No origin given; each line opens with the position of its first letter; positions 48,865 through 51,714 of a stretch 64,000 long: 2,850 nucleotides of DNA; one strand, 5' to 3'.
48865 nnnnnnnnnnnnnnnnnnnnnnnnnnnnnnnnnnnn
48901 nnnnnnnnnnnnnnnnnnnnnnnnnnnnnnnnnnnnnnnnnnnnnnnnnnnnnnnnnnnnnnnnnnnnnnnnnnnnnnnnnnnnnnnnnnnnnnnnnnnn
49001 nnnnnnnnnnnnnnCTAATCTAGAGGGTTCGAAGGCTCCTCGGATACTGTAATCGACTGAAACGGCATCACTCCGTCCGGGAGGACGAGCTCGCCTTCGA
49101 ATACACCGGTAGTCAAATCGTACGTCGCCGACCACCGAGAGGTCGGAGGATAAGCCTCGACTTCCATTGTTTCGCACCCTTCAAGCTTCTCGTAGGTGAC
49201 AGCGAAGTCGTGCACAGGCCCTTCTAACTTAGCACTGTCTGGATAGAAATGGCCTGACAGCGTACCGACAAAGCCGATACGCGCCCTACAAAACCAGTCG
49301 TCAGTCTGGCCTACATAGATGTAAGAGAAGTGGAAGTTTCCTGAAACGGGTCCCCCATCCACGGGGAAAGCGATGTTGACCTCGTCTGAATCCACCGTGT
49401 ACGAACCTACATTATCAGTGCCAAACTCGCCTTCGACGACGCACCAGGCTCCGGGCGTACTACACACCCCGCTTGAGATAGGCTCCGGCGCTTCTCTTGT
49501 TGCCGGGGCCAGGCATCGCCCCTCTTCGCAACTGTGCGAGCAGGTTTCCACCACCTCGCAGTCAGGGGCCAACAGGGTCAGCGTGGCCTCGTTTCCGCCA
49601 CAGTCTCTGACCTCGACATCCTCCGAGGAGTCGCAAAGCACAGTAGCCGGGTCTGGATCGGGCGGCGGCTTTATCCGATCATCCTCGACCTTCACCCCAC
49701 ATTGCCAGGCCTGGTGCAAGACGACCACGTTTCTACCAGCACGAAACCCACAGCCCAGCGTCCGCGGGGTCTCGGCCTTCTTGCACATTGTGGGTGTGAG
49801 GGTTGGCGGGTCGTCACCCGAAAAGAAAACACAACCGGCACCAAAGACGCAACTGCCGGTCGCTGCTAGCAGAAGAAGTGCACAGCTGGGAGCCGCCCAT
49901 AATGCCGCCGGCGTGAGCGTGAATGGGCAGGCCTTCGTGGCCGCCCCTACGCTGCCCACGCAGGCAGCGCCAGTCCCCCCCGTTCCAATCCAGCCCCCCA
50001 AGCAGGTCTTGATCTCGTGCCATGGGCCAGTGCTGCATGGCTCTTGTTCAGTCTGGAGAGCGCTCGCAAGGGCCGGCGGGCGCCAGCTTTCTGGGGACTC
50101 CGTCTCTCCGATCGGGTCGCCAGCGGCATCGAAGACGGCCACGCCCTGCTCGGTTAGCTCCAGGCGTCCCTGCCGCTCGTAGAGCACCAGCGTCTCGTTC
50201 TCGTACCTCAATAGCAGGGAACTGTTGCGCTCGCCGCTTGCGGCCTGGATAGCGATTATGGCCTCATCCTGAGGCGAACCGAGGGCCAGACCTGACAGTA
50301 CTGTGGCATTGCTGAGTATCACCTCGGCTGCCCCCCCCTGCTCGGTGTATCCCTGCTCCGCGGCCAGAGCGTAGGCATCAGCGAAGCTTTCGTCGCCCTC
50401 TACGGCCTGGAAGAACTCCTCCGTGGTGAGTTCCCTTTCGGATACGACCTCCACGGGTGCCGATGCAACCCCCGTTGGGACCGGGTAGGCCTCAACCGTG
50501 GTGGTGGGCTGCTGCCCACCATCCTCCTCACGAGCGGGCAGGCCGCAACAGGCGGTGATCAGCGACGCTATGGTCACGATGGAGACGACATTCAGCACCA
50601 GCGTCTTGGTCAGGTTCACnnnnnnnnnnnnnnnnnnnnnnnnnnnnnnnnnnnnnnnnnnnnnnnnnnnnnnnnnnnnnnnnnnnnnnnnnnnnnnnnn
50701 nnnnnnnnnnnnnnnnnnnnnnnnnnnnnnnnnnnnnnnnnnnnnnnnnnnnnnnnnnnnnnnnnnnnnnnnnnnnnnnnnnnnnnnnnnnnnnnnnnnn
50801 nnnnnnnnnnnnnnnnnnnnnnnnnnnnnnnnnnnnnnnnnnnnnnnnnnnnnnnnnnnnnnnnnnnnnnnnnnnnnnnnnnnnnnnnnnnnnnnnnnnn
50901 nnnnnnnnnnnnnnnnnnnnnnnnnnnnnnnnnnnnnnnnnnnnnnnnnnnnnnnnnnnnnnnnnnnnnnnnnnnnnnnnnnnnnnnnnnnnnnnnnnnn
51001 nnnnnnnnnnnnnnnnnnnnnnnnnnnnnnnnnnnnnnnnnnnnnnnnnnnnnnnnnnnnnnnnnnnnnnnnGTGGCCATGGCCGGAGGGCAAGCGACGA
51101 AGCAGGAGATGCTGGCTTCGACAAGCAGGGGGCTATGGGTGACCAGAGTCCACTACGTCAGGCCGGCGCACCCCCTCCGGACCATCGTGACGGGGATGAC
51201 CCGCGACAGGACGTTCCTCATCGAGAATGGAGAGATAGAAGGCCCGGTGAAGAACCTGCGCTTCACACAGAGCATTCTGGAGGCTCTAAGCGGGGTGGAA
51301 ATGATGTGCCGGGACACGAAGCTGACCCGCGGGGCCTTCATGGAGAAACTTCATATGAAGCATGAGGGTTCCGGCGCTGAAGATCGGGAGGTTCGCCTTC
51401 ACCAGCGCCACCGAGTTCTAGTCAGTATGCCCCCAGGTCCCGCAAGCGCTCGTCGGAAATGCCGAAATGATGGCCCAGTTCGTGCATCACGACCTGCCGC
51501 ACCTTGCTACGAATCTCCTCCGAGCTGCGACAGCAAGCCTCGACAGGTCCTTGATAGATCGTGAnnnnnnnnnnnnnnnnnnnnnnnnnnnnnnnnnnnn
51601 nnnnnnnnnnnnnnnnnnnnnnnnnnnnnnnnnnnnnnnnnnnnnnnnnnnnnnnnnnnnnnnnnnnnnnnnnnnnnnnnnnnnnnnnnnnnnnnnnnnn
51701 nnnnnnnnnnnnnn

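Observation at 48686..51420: tldD/pmbA appears split into N- and C-terminal remnants by a 2.1-kb segment carrying a Cys-rich lipoprotein gene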

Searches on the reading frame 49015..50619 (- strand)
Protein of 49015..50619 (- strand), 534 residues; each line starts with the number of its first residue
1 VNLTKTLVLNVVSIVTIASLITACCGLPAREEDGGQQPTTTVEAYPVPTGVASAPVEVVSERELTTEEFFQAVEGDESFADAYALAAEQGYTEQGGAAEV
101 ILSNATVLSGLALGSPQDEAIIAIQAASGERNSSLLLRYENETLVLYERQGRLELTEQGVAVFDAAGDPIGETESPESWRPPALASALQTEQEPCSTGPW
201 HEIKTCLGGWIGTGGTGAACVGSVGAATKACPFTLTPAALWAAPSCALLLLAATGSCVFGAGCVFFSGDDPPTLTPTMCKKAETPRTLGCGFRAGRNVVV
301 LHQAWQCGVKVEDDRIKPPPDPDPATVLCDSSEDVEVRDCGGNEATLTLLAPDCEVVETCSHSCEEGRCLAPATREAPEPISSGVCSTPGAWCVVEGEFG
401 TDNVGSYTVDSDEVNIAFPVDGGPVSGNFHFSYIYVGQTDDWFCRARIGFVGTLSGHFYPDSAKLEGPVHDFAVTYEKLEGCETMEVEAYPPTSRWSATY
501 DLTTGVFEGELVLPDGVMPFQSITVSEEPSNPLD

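Call 3: search_protein_families(library=pfam, proteins=[window:49015-50619:-], max_evalue=1)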
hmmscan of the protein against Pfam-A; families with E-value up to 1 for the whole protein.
window:49015-50619:- (534 aa): 0 families

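Call 14: find_homologous_proteins(query=window:49015-50619:-, max_evalue=0.001)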
Query window:49015-50619:- (534 aa): 14 proteins with E <= 0.001 among 8000 candidates.
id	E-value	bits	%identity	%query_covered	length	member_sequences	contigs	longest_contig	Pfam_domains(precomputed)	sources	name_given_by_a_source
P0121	0.0e+0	1223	100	100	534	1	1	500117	-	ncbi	-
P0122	1.0e-238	812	73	100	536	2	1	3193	-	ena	-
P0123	2.6e-173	596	82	60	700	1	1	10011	PF13240.12,PF06439.19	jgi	jgi:hypothetical protein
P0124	4.5e-165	568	78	61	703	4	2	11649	PF13240.12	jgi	jgi:hypothetical protein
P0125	1.6e-161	557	79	60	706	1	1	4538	PF06439.19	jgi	jgi:hypothetical protein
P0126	2.9e-159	549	81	59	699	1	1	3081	PF13240.12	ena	-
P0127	1.4e-158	547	78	60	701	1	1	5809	PF13240.12,PF13248.12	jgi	jgi:hypothetical protein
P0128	4.9e-148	512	76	59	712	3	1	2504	PF13240.12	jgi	-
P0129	3.4e-142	493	74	60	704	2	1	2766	PF13240.12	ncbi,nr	ncbi:MAG TPA: zinc-ribbon domain-containing protein [Anaerolineae bacterium]|nr:zinc-ribbon domain-c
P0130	6.9e-61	225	41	66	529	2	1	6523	-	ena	-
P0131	4.7e-51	192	42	59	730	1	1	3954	PF13240.12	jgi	jgi:hypothetical protein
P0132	1.6e-45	174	39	57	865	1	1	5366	PF13240.12,PF06439.19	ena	-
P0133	3.6e-45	173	39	56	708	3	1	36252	PF13240.12,PF06439.19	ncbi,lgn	-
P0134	8.3e-34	135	40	50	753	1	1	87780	PF13240.12,PF06439.19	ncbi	-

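Call 16: find_encoding_contigs(protein=P0122, flank=5000, max_places=4)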
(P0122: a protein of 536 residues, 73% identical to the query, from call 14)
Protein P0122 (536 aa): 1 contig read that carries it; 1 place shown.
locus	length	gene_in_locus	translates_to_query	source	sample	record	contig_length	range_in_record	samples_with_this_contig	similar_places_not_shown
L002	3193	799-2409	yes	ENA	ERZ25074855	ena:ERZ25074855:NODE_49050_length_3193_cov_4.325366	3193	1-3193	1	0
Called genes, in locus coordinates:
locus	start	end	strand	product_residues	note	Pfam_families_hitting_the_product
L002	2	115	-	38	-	?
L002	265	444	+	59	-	-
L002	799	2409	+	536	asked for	-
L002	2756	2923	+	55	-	-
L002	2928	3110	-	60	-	-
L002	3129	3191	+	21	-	?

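Call 17: find_encoding_contigs(protein=P0121, flank=10000, max_places=4)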
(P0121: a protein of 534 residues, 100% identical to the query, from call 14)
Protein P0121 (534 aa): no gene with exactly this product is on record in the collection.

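Call 51: search_protein_families(library=padloc, proteins=[window:49015-50619:-], max_evalue=0.01)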
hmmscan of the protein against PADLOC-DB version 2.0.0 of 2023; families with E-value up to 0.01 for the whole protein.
window:49015-50619:- (534 aa): 0 families

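Call 54: find_encoding_contigs(protein=P0124, flank=6000, max_places=3)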
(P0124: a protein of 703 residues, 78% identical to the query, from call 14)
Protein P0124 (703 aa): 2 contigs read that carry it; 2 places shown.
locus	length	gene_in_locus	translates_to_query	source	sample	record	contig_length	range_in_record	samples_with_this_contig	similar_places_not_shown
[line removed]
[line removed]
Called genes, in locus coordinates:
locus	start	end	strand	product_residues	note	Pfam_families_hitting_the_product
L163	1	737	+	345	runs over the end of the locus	-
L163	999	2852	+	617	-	PF02730:AFOR_N, PF01314:AFOR_C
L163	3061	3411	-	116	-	-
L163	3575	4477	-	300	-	-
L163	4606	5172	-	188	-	-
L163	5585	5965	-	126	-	-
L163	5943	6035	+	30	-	-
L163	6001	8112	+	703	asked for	PF13240:Zn_Ribbon_1 (weak)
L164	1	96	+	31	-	?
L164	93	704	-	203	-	-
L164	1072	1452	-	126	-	-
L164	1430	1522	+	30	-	-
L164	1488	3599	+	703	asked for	PF13240:Zn_Ribbon_1 (weak)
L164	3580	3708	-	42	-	?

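Call 55: find_encoding_contigs(protein=P0130, flank=6000, max_places=3)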
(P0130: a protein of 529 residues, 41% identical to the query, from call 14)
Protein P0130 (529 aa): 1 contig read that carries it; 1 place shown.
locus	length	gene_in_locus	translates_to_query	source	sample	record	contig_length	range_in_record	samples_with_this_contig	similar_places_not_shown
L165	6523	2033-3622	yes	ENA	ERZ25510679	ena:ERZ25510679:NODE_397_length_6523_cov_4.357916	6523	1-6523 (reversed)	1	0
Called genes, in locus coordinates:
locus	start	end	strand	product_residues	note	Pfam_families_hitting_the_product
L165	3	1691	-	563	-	?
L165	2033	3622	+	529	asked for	-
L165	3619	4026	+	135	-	-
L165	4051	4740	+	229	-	PF00702:Hydrolase (weak), PF12710:HAD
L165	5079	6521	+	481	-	?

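Call 61: predict_structure(alignment_id=A4)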
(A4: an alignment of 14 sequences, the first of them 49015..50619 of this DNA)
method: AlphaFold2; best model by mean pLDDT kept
length: 534 residues; sequences in the alignment: 14
mean_pLDDT: 64.5   pTM: 0.32
mean pLDDT of the five models: 64.5, 61.8, 60.6, 59.5, 57.9
residues with pLDDT >= 90: 13; 70-90: 251; 50-70: 132; < 50: 138
segments of 3 or more residues with pLDDT < 50: 1-59, 176-200, 210-219, 234-247, 253-255, 257-268, 373-383
pLDDT, mean of each block of 10 residues (from residue 1): 30 32 26 27 23 41 72 80 85 71 65 71 71 71 69 66 70 51 35 41 52 46 52 42 47 49 48 83 87 79 90 66 85 80 78 88 78 42 61 80 55 81 84 73 77 85 83 81 60 74 76 75 80 75
secondary structure, 60 per line:
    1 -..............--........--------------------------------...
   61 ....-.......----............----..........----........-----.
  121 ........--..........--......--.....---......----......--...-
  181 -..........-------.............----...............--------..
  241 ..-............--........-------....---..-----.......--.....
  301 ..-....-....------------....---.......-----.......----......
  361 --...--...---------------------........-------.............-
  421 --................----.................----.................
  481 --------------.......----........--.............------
elements in order: H2-15 H18-25 E58-64 H66-72 H77-88 E93-102 E107-114 E120-128 E131-140 E143-148 E151-155 E159-164 E169-174 H182-191 H199-211 H216-230 H239-242 H244-255 H258-265 E273-276 E287-293 E296-302 E304-307 E309-312 E325-328 E332-338 E344-350 E355-360 E363-365 E368-370 E392-399 E407-419 E423-438 E443-459 E464-480 E495-501 E506-513 E516-528

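Call 64: fold_search(model_id=the predicted structure, library=pdb)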
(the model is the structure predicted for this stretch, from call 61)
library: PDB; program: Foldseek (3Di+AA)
matches with E <= 10: 843; with E <= 0.001: 0
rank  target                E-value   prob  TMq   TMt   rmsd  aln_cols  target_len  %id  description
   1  9g41_A                1.2e-03  0.25  0.11  0.06  26.4       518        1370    9  Mouse Teneurin2 dimer variant A0B1 (released 2026-01-21)
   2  8bbg_B                2.8e-03  0.08  0.07  0.04  27.6       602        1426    8  Structure of the IFT-A complex; anterograde IFT-A train model (released 2022-12-21)
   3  4l9o_A                7.2e-03  0.20  0.10  0.14  23.9       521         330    7  Crystal Structure of the Sec13-Sec16 blade-inserted complex from Pichia pastoris (released 2013-10-02)
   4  8bbf_B                1.4e-02  0.07  0.08  0.05  25.4       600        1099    8  Structure of the IFT-A complex; IFT-A1 module (released 2022-12-07)
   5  8hmf_D                1.6e-02  0.08  0.09  0.05  26.7       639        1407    7  head module state 2 of Tetrahymena IFT-A (released 2023-06-14)
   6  2vqi_A                2.1e-02  0.06  0.08  0.08  27.0       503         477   10  Structure of the P pilus usher (PapC) translocation pore (released 2008-05-27)
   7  6mly_C                2.2e-02  0.06  0.09  0.07  22.2       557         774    8  Bifunctional GH43-CE Bacteroides eggerthii, BACEGG_01304 (released 2019-10-02)
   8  6rw8_A                3.5e-02  0.07  0.08  0.03  23.7       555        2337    8  Cryo-EM structure of Xenorhabdus nematophila XptA1 (released 2019-10-23)
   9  7u3k                  3.7e-02  0.80  0.13  0.31   8.4       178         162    7  GID4 in complex with compound 89 (released 2022-10-05)
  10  7qh3_A                4.1e-02  0.57  0.09  0.29  15.8       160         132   11  Crystal structure of the anti-sigma factor RsfG from Streptomyces tsukubaensis NRRL18488 (released 2022-12-21)
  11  8c8g_B                4.3e-02  0.11  0.08  0.05  19.7       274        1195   10  Cryo-EM structure of BoNT/Wo-NTNH complex (released 2023-10-04)
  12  7qh3_C                4.8e-02  0.44  0.09  0.28  15.2       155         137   13  Crystal structure of the anti-sigma factor RsfG from Streptomyces tsukubaensis NRRL18488 (released 2022-12-21)
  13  7qh3_B                5.6e-02  0.30  0.09  0.25  18.9       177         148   12  Crystal structure of the anti-sigma factor RsfG from Streptomyces tsukubaensis NRRL18488 (released 2022-12-21)
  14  2gtl_O                6.6e-02  0.69  0.12  0.24   8.2       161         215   12  Lumbricus Erythrocruorin at 3.5A resolution (released 2006-07-18)
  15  8alo_B                8.5e-02  0.51  0.13  0.33   8.7       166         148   10  Heterodimer formation of sensory domains of Vibrio cholerae regulators ToxR and ToxS (released 2023-09-13)
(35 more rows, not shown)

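Call 83: search_protein_representatives(protein=window:49015-50619:-)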
Query: 534 residues. Proteins with E-value up to 0.001 (for the whole library): 32; up to 1e-10: 23; up to 1e-30: 16. The best 32 are listed.
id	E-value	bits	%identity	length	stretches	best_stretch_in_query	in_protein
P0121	0.0e+00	1222.5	100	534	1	1-534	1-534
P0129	1.1e-142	492.9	74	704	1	52-382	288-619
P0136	8.6e-61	222.6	41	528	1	1-390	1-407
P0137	4.0e-55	203.9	40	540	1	8-366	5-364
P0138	7.7e-46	173.2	36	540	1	2-374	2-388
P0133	1.1e-45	172.7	40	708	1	51-380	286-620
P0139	1.2e-45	172.6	57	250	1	365-534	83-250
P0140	1.1e-44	169.5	45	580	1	4-329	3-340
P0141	6.5e-42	160.3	38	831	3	40-365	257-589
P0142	2.4e-41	158.4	33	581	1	9-378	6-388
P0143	6.1e-41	157.0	38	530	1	1-353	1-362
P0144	4.4e-40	154.2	35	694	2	26-512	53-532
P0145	6.0e-40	153.8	43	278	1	269-534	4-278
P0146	2.0e-35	138.8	33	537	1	34-355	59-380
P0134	2.7e-34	135.1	40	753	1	51-344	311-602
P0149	1.1e-25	106.7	36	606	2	53-188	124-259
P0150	2.0e-22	95.9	40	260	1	363-529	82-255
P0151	2.6e-22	95.6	37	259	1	342-510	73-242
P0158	4.5e-08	48.6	30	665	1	61-373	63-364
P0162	3.7e-04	35.7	30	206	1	370-524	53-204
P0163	9.2e-04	34.4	32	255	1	410-521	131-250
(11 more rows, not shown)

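Call 84: search_protein_families(library=pfam, proteins=[P0139, P0141, P0144, P0149, P0150, P0151, P0158, P0140, P0162, P0163], max_evalue=0.001)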
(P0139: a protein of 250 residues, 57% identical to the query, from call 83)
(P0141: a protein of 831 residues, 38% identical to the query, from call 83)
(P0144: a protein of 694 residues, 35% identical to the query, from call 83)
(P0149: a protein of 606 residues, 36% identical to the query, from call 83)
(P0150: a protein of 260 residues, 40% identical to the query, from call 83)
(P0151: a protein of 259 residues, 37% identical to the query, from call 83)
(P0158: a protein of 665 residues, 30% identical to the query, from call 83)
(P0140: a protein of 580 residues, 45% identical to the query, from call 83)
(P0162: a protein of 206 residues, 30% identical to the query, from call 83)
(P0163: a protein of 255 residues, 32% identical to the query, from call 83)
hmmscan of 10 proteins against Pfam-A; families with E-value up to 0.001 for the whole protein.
P0139 (250 aa): 0 families

P0141 (831 aa): 1 family
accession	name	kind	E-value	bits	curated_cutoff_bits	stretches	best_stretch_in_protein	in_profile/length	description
PF06439.18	3keto-disac_hyd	-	1.9e-05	25.2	26.8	1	69-211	35-184/187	3-keto-disaccharide hydrolase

P0144 (694 aa): 1 family
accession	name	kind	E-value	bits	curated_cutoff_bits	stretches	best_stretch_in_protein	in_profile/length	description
PF24107.1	DUF7382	-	0.00068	19.9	27.4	0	179-206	10-37/65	Domain of unknown function (DUF7382)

P0149 (606 aa): 0 families

P0150 (260 aa): 0 families

P0151 (259 aa): 0 families

P0158 (665 aa): 0 families

P0140 (580 aa): 0 families

P0162 (206 aa): 0 families

P0163 (255 aa): 0 families

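Call 87: search_protein_families(library=pfam, proteins=[L002:265-444:+], max_evalue=0.1)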
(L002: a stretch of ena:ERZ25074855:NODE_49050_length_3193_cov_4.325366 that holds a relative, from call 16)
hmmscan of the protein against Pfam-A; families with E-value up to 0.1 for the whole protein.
L002:265-444:+ (59 aa): 0 families

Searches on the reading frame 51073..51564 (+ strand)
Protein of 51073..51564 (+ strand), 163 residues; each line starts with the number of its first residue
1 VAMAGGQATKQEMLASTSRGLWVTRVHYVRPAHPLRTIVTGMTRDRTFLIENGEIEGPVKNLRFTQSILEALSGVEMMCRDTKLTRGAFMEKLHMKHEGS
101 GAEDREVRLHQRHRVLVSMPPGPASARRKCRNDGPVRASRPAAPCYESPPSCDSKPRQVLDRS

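Call 3: search_protein_families(library=pfam, proteins=[window:51073-51564:+], max_evalue=1)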
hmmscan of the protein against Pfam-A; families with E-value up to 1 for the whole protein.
window:51073-51564:+ (163 aa): 1 family
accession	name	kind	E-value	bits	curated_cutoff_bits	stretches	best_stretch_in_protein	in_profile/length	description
PF19289.4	PmbA_TldD_3rd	-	6e-13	48.9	22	1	3-87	123-205/220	PmbA/TldA metallopeptidase C-terminal domain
